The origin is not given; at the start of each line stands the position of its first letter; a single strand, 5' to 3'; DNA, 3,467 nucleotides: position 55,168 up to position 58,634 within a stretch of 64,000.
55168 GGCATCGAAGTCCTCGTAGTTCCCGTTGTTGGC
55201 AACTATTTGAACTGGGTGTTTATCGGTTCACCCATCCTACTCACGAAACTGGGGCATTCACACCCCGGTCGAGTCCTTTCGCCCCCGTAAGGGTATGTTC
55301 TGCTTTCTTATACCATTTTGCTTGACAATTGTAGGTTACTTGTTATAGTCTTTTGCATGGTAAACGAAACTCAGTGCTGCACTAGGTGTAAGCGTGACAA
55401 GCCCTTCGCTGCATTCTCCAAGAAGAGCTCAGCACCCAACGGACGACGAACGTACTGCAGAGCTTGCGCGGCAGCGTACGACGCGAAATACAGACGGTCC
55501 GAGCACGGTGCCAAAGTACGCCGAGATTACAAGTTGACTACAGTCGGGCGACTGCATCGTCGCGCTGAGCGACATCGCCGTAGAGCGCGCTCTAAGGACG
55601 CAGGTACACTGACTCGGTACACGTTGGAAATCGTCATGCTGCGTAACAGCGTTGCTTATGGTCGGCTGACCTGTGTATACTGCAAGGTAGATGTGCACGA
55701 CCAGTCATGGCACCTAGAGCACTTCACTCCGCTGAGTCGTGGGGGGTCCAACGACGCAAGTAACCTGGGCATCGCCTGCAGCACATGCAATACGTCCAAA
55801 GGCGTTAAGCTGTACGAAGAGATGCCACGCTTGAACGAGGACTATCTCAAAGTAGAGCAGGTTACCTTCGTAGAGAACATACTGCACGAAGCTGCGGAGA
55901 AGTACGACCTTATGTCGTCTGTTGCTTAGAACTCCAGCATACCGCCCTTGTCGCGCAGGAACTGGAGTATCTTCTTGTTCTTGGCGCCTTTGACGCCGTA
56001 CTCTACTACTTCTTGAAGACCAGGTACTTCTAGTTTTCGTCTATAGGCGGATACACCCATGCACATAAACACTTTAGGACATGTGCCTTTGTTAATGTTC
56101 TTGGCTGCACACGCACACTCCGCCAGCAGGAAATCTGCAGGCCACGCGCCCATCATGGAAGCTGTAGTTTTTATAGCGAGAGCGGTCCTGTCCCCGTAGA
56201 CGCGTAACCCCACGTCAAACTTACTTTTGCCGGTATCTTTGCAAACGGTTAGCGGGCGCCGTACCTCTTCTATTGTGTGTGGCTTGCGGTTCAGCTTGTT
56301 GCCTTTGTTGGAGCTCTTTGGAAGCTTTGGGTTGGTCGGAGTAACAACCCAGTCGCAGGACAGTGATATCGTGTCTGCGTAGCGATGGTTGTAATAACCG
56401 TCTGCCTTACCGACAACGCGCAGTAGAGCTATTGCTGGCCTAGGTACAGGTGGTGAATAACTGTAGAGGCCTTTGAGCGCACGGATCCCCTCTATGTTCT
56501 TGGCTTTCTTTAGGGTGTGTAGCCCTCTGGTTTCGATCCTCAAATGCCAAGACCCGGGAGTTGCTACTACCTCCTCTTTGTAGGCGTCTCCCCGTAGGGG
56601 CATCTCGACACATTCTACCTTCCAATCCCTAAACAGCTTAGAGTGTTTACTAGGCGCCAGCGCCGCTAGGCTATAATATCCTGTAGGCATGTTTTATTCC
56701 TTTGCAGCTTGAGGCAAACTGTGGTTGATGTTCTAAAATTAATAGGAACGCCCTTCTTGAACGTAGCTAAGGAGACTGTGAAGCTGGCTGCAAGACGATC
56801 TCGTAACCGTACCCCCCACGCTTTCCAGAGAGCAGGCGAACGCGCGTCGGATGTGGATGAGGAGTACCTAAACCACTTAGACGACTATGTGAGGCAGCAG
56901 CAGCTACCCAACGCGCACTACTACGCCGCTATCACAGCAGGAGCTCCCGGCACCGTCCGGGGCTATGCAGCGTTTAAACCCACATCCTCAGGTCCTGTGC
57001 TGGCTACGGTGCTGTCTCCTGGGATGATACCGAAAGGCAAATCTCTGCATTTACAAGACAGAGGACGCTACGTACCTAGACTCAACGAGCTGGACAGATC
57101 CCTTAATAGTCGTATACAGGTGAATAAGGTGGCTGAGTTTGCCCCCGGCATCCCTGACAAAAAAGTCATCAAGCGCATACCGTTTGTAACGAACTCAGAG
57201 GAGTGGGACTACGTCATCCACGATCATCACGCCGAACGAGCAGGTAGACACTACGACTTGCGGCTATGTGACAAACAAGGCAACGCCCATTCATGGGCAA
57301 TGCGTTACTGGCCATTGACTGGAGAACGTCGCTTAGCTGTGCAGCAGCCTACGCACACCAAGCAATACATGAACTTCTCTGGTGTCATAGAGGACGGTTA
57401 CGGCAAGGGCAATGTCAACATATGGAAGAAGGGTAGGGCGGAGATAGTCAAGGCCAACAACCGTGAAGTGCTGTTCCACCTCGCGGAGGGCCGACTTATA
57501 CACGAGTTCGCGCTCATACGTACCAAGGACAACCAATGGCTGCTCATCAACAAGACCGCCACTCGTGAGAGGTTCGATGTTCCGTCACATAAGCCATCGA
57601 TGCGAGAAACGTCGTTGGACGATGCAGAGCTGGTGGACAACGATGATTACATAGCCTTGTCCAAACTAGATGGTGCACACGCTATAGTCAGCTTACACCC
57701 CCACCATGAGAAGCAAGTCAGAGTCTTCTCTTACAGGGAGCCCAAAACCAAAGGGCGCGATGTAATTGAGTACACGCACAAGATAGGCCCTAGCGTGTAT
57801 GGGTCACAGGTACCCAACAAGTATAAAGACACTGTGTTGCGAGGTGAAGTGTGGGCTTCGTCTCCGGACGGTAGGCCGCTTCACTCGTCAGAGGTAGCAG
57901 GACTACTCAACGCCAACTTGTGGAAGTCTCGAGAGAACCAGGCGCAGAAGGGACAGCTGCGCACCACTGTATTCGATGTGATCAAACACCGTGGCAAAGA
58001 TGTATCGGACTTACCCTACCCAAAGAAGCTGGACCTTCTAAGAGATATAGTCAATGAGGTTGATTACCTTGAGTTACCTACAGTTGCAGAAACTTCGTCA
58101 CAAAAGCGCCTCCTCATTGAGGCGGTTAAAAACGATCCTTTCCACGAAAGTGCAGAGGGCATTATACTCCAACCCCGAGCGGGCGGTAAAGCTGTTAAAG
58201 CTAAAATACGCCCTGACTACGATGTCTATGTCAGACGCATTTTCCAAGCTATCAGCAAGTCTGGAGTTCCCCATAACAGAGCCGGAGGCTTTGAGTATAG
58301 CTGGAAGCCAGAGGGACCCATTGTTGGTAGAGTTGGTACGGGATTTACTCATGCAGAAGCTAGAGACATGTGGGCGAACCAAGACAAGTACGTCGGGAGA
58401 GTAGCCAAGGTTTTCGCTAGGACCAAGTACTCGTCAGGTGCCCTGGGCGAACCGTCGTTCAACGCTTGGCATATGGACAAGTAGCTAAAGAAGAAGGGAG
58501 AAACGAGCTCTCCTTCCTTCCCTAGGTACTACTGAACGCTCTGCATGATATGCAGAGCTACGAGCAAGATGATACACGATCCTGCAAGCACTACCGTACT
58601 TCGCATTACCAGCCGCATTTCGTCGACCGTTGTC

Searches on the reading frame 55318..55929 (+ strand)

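Call 30: search_protein_families(library=pfam, proteins=[window:55318-55929:+], max_evalue=1)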
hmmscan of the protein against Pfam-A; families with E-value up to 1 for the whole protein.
window:55318-55929:+ (203 aa): 5 families
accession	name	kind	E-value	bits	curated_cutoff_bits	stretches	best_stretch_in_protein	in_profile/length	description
PF14279.12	HNH_5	-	1.1e-11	44.9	27.5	1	119-168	1-50/56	HNH endonuclease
PF01844.29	HNH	-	2.8e-10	40.6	21.4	1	119-162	1-45/47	HNH endonuclease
PF13395.12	HNH_4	-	0.0025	18.2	22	1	125-163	12-50/54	HNH endonuclease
PF01785.22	Closter_coat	-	0.16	11.7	21.3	1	35-56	92-113/189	Closterovirus coat protein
PF12898.13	Stc1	-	0.21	12.6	24.8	1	15-51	49-83/84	Stc1 domain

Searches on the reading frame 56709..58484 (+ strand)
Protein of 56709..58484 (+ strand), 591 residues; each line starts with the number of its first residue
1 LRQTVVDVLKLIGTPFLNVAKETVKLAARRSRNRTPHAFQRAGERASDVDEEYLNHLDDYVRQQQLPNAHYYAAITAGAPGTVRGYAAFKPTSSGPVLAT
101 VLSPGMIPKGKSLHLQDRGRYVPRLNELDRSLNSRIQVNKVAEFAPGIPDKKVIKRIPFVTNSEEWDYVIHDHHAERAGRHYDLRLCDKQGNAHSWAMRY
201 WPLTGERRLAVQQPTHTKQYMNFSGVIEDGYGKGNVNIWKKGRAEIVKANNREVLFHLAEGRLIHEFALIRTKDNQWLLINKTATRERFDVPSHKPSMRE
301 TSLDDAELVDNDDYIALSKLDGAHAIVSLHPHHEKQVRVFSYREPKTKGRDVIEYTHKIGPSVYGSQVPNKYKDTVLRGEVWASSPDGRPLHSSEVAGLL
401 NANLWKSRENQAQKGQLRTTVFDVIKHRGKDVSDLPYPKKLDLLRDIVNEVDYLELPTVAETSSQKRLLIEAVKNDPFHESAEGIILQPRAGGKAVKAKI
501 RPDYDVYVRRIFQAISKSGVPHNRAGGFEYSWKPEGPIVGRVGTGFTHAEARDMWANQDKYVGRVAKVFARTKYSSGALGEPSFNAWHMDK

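Call 9: search_protein_families(library=pfam, proteins=[window:56709-58484:+], max_evalue=0.01)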
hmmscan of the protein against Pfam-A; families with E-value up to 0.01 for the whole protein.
window:56709-58484:+ (591 aa): 2 families
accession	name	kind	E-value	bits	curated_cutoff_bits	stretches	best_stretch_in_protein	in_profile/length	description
PF13298.12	LigD_N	-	3e-15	56.7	31.1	1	171-271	1-107/107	DNA Ligase D 3'-phosphoesterase domain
PF01068.26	DNA_ligase_A_M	-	2.4e-08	34.3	26.2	1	311-489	19-186/204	ATP dependent DNA ligase domain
